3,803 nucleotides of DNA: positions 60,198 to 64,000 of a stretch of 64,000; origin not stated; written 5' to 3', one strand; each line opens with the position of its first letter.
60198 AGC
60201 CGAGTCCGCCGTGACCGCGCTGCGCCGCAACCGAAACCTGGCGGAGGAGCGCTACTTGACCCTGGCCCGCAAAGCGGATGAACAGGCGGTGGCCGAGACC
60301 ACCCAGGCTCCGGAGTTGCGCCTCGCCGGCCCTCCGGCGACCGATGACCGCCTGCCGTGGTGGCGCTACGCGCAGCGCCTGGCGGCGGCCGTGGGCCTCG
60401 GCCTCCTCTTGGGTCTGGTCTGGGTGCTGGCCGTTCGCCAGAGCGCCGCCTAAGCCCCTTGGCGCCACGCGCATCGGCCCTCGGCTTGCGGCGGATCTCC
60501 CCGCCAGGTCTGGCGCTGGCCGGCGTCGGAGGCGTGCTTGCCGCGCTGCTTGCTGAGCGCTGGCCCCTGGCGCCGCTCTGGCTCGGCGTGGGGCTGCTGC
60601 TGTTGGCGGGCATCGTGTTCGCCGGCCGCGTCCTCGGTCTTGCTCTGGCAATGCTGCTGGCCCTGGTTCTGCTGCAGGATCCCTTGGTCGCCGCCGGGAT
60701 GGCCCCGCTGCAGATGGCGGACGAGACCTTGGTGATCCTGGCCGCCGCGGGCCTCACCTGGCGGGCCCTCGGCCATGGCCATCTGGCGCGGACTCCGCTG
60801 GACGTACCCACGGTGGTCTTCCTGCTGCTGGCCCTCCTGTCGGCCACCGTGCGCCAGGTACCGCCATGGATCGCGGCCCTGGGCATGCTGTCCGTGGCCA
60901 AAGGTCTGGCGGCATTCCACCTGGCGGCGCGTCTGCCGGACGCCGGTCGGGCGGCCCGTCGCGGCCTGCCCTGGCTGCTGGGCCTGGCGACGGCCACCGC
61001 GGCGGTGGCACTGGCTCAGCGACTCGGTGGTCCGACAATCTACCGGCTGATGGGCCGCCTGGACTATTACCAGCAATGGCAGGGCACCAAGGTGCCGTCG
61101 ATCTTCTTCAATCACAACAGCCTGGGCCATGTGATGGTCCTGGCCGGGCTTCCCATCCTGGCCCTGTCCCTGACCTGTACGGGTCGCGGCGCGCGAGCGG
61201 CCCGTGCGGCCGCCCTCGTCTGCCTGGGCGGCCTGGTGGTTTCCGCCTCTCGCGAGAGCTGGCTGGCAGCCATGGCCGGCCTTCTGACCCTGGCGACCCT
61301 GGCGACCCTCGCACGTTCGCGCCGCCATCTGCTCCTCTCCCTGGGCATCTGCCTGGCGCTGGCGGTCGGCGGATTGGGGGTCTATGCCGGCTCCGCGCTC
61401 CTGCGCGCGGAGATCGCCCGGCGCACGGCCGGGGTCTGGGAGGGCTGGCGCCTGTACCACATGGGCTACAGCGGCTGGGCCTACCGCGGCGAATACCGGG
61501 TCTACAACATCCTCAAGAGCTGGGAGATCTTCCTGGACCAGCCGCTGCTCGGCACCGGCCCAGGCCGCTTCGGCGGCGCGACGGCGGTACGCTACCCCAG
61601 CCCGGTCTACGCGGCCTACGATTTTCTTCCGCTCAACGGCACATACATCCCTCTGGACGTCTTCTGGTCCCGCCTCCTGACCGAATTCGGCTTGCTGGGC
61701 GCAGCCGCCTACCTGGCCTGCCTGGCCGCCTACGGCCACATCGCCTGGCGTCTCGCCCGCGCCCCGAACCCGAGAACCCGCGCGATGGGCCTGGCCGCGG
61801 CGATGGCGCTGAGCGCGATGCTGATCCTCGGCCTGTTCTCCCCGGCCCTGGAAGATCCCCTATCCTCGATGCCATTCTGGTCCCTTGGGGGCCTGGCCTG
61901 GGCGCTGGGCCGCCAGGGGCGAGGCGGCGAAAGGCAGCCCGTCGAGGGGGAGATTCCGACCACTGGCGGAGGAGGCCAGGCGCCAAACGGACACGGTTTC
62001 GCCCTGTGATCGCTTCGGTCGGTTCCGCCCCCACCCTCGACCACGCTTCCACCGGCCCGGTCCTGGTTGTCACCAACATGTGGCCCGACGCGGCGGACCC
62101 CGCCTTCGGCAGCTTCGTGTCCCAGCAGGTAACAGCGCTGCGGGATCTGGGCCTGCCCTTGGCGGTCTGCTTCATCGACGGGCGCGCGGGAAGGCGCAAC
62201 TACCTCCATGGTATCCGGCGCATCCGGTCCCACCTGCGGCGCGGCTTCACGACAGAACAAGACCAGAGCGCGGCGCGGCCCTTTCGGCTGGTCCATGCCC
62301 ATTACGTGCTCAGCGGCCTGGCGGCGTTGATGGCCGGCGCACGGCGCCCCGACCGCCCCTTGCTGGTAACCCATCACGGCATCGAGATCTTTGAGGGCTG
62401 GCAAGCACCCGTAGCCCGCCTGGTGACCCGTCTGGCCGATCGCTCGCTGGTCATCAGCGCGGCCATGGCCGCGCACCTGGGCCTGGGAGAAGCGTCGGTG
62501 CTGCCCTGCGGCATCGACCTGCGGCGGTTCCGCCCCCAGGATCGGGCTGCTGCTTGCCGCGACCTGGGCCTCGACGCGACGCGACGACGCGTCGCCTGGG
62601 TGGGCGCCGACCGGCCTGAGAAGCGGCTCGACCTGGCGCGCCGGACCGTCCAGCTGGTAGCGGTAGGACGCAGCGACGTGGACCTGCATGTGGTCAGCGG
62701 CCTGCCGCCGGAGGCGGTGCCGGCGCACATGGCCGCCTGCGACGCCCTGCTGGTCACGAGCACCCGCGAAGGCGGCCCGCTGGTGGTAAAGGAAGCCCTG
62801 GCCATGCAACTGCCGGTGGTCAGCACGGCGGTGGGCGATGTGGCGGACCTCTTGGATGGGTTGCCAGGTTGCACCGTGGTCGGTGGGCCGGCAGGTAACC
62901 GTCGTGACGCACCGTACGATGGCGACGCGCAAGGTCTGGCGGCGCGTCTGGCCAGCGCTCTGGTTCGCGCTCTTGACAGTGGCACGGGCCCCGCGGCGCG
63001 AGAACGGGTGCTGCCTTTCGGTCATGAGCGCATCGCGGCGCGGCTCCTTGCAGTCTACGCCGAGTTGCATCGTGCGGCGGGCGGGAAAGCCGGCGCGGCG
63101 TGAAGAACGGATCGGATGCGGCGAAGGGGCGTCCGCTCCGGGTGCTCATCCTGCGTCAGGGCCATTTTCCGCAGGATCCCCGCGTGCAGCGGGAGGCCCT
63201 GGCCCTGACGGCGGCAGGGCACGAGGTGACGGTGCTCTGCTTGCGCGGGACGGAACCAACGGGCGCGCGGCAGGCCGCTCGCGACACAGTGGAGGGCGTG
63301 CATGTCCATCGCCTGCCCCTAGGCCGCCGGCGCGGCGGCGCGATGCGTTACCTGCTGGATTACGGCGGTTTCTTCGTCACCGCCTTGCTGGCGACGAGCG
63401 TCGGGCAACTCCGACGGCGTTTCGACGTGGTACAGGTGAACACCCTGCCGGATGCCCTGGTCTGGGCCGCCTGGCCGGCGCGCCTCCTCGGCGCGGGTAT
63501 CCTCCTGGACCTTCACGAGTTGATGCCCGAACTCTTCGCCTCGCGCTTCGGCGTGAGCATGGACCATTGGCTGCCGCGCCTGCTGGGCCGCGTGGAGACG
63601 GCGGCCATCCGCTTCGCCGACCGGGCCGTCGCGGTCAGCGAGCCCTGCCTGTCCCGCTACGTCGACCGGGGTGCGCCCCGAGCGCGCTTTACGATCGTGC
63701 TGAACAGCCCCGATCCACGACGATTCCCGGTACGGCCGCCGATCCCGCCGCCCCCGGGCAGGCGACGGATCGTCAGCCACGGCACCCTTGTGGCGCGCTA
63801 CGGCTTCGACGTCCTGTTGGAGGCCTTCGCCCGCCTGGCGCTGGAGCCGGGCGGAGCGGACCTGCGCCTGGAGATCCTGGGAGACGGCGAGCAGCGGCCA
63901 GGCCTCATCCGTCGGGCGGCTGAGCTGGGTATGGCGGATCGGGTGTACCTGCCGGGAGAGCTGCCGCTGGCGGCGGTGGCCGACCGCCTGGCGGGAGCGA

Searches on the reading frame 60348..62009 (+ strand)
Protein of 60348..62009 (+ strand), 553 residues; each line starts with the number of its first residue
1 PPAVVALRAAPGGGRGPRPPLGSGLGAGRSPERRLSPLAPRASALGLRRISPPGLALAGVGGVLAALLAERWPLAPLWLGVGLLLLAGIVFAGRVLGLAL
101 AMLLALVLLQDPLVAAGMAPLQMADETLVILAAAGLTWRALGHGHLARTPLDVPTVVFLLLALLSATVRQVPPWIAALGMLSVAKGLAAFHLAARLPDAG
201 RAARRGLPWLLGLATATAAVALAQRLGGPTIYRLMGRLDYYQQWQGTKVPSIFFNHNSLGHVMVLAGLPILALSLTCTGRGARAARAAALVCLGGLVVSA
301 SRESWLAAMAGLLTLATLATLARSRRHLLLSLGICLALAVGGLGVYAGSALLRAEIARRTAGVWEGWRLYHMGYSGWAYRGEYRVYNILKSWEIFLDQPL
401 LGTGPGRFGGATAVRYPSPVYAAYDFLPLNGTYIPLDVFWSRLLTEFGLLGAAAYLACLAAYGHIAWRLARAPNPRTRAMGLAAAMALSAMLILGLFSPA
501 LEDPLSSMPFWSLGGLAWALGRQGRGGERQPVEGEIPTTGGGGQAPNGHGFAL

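Call 57: search_protein_families(library=pfam, proteins=[window:60348-62009:+], max_evalue=0.00001)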
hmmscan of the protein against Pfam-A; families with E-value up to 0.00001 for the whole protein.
window:60348-62009:+ (553 aa): 1 family
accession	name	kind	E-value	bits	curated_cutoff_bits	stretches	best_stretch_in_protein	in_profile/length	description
PF04932.20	Wzy_C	-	1.7e-08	34.8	31.7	1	288-456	2-149/149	O-Antigen ligase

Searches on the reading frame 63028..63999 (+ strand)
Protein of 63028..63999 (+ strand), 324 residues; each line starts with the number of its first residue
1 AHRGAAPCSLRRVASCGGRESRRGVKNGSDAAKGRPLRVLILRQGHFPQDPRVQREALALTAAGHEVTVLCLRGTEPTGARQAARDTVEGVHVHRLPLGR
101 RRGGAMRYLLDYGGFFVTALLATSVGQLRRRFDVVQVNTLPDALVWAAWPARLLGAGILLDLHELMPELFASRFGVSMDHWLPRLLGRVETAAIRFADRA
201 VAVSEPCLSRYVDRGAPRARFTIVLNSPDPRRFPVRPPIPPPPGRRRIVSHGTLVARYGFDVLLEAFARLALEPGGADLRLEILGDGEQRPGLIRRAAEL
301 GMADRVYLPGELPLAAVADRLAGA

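Call 57: search_protein_families(library=pfam, proteins=[window:63028-63999:+], max_evalue=0.00001)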
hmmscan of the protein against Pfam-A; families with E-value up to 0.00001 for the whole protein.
window:63028-63999:+ (324 aa): 4 families
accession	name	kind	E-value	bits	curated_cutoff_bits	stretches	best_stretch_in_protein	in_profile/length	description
PF13579.12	Glyco_trans_4_4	-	3.2e-19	70.3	29.7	1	52-226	6-157/158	Glycosyl transferase 4-like domain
PF13439.12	Glyco_transf_4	-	1.8e-13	51.3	28.5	1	55-230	10-168/170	Glycosyltransferase Family 4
PF00534.26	Glycos_transf_1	-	5.8e-07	29.6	26.4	1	240-316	10-85/172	Glycosyl transferases group 1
PF13692.12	Glyco_trans_1_4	-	1e-06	29.5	27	1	246-316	2-72/142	Glycosyl transferases group 1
